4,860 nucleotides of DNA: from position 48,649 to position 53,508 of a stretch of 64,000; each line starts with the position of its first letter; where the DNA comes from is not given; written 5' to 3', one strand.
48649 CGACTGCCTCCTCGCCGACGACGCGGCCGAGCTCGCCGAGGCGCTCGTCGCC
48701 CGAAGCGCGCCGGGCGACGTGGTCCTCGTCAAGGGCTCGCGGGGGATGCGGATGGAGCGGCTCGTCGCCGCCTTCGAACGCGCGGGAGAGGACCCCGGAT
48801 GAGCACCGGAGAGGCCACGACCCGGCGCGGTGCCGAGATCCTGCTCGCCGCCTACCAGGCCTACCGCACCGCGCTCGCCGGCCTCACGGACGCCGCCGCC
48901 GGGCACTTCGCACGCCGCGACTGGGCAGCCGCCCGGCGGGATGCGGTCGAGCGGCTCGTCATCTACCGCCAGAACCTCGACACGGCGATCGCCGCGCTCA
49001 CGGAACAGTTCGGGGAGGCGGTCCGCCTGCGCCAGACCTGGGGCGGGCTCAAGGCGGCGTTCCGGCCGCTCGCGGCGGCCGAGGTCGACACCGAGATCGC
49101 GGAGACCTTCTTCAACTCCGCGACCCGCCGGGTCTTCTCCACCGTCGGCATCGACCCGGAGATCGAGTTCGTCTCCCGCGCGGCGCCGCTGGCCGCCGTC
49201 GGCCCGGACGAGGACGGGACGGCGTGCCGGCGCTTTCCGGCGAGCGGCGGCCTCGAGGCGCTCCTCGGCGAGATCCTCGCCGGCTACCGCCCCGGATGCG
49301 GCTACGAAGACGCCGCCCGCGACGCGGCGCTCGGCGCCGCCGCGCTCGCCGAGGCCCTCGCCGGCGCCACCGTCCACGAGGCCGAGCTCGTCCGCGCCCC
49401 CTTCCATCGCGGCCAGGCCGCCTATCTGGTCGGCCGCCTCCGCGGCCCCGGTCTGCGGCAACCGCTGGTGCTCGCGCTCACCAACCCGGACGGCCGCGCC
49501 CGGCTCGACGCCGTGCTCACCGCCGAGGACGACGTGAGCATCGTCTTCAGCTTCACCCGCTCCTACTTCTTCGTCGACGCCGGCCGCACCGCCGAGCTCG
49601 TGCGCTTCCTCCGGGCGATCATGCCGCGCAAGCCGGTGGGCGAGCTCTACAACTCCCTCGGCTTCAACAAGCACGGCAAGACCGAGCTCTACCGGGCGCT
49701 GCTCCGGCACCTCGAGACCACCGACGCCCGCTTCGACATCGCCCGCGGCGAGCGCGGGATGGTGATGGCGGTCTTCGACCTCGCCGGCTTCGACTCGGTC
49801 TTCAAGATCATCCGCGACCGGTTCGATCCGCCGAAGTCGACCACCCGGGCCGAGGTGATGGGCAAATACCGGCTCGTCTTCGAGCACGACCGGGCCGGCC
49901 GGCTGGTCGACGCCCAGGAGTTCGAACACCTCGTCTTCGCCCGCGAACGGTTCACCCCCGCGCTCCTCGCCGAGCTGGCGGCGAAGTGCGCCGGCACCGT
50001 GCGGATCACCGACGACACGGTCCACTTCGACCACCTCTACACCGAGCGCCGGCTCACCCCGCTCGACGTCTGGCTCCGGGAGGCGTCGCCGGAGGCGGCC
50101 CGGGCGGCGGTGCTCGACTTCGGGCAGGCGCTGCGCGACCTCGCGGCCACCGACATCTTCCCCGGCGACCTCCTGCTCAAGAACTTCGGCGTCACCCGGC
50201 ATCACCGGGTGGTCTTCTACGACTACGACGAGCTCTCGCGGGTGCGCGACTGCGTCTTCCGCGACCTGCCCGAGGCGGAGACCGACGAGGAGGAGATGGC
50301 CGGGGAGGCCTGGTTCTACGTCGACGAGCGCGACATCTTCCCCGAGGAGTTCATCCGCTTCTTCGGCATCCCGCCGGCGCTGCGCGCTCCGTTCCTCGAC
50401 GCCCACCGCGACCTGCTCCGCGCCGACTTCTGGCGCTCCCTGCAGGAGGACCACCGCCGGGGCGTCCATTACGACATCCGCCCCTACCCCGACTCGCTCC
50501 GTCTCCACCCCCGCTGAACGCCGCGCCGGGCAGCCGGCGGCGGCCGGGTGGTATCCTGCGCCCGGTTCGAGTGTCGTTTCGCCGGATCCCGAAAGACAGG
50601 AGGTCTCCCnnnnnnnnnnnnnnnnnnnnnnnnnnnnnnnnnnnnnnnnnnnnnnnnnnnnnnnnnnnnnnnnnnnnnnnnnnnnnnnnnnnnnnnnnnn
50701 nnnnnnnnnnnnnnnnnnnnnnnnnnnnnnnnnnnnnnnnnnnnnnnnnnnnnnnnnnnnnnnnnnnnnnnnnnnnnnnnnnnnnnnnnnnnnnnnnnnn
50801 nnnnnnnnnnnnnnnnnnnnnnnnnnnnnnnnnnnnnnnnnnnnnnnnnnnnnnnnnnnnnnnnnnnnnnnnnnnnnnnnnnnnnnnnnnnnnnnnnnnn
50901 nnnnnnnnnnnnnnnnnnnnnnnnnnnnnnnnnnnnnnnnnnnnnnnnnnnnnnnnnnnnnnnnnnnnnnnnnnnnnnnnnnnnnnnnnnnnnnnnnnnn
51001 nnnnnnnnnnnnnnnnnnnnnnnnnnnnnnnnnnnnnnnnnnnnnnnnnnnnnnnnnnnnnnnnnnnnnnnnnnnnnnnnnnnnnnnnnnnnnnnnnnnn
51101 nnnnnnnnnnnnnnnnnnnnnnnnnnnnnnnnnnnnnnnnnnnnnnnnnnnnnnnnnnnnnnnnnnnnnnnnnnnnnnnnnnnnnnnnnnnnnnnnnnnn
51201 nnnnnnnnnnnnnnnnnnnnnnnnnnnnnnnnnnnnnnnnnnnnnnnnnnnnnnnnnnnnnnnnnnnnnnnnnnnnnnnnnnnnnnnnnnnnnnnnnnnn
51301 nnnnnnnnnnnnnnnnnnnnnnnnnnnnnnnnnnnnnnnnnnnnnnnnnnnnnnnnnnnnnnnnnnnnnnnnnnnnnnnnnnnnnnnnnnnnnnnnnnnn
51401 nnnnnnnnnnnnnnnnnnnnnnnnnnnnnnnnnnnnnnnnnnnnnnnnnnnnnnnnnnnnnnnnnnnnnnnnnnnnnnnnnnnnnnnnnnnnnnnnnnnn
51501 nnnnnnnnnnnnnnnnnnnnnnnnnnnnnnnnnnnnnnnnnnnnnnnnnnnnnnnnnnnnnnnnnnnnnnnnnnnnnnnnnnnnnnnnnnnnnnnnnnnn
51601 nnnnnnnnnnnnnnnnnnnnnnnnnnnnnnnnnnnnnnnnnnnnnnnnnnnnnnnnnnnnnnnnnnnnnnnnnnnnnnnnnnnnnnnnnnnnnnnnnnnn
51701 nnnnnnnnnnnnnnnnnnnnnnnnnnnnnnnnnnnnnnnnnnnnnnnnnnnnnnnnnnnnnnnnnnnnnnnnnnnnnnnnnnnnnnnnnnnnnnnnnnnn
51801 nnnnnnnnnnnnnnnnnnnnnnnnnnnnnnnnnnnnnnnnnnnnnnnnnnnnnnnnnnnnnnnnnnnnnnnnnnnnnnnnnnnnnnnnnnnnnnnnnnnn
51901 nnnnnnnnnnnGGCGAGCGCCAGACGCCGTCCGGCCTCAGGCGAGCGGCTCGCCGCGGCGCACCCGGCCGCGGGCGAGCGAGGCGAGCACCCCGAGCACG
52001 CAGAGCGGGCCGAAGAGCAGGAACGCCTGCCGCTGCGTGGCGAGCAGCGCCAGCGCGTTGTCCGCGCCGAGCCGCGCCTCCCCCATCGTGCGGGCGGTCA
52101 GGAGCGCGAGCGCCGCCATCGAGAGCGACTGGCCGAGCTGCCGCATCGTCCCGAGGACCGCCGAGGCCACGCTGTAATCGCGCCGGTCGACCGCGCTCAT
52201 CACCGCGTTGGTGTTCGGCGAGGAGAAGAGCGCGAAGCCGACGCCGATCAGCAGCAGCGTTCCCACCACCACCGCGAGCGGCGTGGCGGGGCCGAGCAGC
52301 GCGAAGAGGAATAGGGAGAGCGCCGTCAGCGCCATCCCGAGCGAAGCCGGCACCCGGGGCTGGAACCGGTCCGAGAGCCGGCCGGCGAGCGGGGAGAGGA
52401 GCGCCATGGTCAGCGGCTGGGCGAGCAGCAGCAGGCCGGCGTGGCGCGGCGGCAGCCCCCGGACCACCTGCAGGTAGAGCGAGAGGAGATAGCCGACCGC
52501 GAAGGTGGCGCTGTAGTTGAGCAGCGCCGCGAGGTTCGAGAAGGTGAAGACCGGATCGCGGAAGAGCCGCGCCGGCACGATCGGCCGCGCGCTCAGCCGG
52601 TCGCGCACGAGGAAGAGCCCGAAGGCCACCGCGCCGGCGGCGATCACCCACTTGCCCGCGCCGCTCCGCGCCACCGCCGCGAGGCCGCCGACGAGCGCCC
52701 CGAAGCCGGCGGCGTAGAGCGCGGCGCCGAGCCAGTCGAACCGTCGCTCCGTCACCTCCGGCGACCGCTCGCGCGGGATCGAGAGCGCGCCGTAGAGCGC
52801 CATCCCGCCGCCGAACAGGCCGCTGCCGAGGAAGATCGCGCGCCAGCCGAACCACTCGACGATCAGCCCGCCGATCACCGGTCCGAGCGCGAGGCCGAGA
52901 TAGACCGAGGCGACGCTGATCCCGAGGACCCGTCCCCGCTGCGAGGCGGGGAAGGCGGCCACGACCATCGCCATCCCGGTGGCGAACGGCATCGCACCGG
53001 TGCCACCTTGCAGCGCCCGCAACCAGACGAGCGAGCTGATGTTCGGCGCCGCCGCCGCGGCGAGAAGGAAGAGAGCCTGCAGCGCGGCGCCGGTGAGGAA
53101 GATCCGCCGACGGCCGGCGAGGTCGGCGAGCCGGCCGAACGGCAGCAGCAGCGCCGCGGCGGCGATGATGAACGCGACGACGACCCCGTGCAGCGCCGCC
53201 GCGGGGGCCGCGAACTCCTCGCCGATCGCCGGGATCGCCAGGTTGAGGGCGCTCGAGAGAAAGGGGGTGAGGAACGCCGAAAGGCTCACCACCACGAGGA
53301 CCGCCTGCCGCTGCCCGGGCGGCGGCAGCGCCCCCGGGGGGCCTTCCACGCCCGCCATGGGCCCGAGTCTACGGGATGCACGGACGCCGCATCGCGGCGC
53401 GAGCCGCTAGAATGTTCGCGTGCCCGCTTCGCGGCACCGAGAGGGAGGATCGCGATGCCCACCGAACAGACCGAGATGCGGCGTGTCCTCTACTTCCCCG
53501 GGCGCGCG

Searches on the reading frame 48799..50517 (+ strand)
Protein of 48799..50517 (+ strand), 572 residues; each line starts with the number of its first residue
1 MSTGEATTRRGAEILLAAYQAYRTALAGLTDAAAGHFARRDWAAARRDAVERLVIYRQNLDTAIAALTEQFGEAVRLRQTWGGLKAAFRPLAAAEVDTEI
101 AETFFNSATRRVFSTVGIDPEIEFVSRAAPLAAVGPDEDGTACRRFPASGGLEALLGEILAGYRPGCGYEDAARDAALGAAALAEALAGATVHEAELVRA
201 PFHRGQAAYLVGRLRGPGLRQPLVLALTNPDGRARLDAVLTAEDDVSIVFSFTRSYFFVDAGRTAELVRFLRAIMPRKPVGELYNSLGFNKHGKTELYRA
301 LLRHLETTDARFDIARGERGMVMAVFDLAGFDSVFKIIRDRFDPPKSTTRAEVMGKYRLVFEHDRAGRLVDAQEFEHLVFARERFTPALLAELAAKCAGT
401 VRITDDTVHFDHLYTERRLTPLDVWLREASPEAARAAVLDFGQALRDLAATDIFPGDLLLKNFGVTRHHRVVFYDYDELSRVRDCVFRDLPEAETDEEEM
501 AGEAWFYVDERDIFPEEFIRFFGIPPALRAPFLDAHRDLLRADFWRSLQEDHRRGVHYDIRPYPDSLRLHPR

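Call 43: search_protein_families(library=pfam, proteins=[window:48799-50517:+], max_evalue=0.0001)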
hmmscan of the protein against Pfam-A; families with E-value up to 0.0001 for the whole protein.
window:48799-50517:+ (572 aa): 2 families
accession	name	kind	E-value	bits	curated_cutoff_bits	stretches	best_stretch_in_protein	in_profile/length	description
PF06315.17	AceK_kinase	-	8.5e-104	347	29.3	1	311-564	2-255/256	Isocitrate dehydrogenase kinase/phosphatase (AceK) kinase domain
PF20423.3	AceK_regulatory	-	1.8e-78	264.2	25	1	12-308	1-301/302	Isocitrate dehydrogenase kinase/phosphatase (AceK), regulatory domain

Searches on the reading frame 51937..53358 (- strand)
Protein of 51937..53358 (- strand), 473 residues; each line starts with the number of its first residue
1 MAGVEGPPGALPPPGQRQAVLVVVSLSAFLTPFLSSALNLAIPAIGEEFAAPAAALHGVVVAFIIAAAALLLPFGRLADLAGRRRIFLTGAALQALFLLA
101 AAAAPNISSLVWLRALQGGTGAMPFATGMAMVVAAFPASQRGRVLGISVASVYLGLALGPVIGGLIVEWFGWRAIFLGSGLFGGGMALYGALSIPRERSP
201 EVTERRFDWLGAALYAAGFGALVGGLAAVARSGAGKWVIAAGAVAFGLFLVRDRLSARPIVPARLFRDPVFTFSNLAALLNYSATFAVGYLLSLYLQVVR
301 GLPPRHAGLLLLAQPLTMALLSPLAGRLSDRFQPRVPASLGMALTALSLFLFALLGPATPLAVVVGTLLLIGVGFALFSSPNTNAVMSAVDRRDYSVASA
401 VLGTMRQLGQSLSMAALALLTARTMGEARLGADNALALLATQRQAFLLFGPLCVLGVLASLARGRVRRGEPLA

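Call 43: search_protein_families(library=pfam, proteins=[window:51937-53358:-], max_evalue=0.0001)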
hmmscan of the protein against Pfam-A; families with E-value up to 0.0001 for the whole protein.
window:51937-53358:- (473 aa): 2 families
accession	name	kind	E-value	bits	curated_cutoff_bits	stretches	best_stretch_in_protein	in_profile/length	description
PF07690.21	MFS_1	-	5.7e-53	180.5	33.4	1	25-413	2-346/347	Major Facilitator Superfamily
PF12832.13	MFS_1_like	-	6.6e-09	35.7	25.2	1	58-177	250-372/373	MFS_1 like family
